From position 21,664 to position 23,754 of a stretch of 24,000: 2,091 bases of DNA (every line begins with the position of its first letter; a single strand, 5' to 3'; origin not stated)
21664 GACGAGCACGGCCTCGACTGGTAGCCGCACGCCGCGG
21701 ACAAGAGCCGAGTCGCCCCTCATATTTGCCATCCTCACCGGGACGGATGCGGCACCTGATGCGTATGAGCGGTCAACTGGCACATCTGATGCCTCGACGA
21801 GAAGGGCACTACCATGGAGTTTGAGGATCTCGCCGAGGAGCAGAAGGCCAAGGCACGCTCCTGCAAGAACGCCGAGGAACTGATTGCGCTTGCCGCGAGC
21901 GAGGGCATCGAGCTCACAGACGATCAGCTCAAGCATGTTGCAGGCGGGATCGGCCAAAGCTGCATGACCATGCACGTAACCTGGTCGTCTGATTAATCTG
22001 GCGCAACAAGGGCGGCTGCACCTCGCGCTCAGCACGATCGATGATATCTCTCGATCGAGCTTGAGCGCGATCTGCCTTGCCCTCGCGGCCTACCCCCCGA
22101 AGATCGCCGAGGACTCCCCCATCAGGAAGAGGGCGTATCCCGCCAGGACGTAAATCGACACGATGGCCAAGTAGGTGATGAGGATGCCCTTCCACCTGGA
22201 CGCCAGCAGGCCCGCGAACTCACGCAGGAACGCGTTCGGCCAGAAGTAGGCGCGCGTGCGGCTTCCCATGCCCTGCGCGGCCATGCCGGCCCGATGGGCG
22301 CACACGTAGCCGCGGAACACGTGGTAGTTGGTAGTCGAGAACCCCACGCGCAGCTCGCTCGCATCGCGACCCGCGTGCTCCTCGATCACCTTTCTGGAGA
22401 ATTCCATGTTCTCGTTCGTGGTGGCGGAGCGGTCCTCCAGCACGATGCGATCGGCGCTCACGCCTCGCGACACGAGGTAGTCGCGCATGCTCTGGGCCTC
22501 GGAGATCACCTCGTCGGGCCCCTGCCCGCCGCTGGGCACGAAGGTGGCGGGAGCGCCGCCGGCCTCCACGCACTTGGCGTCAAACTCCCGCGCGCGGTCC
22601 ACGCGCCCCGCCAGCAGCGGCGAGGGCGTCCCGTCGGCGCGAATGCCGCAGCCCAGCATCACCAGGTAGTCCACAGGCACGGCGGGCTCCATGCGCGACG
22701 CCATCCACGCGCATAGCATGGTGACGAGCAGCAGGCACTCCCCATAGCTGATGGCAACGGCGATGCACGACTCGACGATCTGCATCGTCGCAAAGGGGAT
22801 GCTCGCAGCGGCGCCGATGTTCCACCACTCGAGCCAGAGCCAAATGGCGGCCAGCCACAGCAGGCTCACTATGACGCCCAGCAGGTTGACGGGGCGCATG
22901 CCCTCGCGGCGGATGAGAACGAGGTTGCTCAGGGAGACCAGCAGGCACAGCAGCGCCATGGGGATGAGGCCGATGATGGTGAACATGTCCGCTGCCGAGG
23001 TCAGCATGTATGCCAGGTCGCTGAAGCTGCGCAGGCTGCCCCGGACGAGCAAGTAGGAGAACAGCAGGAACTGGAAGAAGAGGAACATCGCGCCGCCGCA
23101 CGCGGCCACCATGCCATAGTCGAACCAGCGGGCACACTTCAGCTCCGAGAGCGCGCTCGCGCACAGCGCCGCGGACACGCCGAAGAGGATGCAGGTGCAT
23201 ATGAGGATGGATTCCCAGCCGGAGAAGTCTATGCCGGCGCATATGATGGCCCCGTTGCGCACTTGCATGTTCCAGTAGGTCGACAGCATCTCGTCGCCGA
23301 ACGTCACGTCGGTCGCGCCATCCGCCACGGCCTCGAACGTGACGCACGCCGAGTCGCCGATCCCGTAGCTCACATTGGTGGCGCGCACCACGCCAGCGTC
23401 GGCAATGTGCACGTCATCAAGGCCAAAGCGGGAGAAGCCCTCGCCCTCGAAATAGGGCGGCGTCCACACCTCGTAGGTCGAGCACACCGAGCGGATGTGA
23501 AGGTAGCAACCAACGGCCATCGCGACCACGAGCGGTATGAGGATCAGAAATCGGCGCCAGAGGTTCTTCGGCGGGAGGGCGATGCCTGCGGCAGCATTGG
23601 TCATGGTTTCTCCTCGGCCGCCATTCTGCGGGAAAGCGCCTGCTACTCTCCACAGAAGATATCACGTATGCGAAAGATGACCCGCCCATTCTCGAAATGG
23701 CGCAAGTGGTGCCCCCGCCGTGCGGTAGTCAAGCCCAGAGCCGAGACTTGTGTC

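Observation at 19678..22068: Orphan Nif11-like double-glycine precursor peptide directly behind two uncharacterised tandem paralogs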

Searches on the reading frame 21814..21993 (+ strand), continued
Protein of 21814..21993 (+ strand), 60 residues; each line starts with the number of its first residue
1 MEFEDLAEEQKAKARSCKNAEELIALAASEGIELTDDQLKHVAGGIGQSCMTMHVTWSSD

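Call 91: find_encoding_contigs(protein=P0250, flank=10000, max_places=3)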
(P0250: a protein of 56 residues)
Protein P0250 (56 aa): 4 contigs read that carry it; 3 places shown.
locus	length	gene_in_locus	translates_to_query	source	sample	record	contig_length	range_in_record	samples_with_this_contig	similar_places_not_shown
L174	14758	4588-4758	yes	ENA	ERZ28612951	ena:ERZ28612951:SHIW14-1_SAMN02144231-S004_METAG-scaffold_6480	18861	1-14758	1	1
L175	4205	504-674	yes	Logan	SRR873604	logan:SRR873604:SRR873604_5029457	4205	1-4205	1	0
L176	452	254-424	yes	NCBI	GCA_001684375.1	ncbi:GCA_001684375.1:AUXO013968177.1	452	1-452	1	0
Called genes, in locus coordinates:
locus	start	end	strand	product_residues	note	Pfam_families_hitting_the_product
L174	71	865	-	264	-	PF00376:MerR, PF13411:MerR_1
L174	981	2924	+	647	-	PF00724:Oxidored_FMN, PF01266:DAO (faint), PF01946:Thi4 (faint), PF03486:HI0933_like (weak), PF07992:Pyr_redox_2, PF13450:NAD_binding_8, PF13738:Pyr_redox_3 (faint), PF00070:Pyr_redox (weak)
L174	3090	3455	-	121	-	PF01638:HxlR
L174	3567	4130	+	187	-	PF01613:Flavin_Reduct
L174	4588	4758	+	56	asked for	-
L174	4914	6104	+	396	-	-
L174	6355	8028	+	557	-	PF13676:TIR_2, PF08238:Sel1 (faint)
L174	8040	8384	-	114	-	PF01638:HxlR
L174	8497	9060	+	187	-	PF01613:Flavin_Reduct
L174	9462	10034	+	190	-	PF19848:DUF6323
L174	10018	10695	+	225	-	PF19677:DUF6179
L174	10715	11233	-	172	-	PF13420:Acetyltransf_4, PF00583:Acetyltransf_1, PF13673:Acetyltransf_10 (faint), PF13508:Acetyltransf_7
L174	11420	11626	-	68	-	PF07862:Nif11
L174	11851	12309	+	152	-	PF02502:LacAB_rpiB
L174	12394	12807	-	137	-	PF04138:GtrA_DPMS_TM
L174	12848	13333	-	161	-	PF04191:PEMT (weak)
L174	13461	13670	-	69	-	PF15566:Imm32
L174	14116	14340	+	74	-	-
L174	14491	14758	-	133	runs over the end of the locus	PF00903:Glyoxalase, PF13669:Glyoxalase_4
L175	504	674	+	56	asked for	-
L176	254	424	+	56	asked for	-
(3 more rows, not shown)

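Call 92: find_encoding_contigs(protein=P0395, flank=10000, max_places=3)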
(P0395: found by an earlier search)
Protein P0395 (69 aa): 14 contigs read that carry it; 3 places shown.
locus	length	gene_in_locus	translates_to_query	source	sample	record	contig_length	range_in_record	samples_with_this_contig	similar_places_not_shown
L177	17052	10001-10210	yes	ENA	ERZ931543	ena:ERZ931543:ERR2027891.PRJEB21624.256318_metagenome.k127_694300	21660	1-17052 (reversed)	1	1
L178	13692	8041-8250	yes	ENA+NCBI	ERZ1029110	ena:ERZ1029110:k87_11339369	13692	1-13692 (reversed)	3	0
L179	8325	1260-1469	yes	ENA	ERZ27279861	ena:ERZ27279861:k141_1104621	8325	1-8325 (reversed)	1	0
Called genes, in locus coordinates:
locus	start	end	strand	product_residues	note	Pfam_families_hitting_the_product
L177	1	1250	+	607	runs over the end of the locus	PF01609:DDE_Tnp_1 (weak)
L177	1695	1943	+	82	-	-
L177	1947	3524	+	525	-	PF00497:SBP_bac_3, PF10613:Lig_chan-Glu_bd (weak), PF03180:Lipoprotein_9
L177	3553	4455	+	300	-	PF00005:ABC_tran, PF02463:SMC_N (weak), PF13304:AAA_21 (faint)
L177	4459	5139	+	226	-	PF00528:BPD_transp_1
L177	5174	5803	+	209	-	PF13472:Lipase_GDSL_2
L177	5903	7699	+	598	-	-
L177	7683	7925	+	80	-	-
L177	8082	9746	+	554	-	PF09820:AAA-ATPase_like, PF08011:PDDEXK_9 (weak)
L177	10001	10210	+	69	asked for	-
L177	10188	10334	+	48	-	-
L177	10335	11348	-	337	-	PF00248:Aldo_ket_red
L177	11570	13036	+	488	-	PF13676:TIR_2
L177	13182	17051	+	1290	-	?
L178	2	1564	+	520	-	?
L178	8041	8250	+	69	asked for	-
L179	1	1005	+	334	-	?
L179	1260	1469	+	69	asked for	-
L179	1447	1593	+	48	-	-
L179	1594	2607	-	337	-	PF00248:Aldo_ket_red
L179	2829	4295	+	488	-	PF13676:TIR_2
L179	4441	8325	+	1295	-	?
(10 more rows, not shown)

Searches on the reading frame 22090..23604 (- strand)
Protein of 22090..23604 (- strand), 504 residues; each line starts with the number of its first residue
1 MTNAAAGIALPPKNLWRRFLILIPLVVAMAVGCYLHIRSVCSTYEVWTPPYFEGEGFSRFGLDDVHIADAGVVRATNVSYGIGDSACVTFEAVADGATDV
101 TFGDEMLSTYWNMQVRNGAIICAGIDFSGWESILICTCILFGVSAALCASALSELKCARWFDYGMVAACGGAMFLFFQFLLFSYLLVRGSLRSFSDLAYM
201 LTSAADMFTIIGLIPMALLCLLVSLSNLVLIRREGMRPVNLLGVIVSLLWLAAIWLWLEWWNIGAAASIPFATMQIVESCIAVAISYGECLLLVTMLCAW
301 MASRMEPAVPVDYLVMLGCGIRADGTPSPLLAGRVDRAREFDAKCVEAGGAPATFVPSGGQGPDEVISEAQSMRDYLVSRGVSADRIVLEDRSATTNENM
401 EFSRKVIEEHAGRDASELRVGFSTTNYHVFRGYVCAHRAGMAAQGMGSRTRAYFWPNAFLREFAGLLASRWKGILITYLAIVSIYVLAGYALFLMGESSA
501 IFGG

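Call 8: search_protein_families(library=pfam, proteins=[window:22090-23604:-], max_evalue=0.001)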
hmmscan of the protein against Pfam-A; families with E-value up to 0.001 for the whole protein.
window:22090-23604:- (504 aa): 1 family
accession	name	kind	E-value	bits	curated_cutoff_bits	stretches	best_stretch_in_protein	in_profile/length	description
PF02698.23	DUF218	-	5.8e-22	78.5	27.6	1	312-465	1-133/133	DUF218 domain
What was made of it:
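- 22090..23604 (-): Convergent DUF218-domain membrane protein. It is the downstream neighbour only in this species. Pfam DUF218 E = 5.8e-22 (call 8).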

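Call 59: find_encoding_contigs(protein=window:22090-23604:-, flank=10000, max_places=3)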
Protein window:22090-23604:- (504 aa): no gene with exactly this product is on record in the collection.
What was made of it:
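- Tried and rejected: Looking beyond the window for a C39 exporter or maturase: the DUF218 protein as I delimited it is not on record (call 59).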
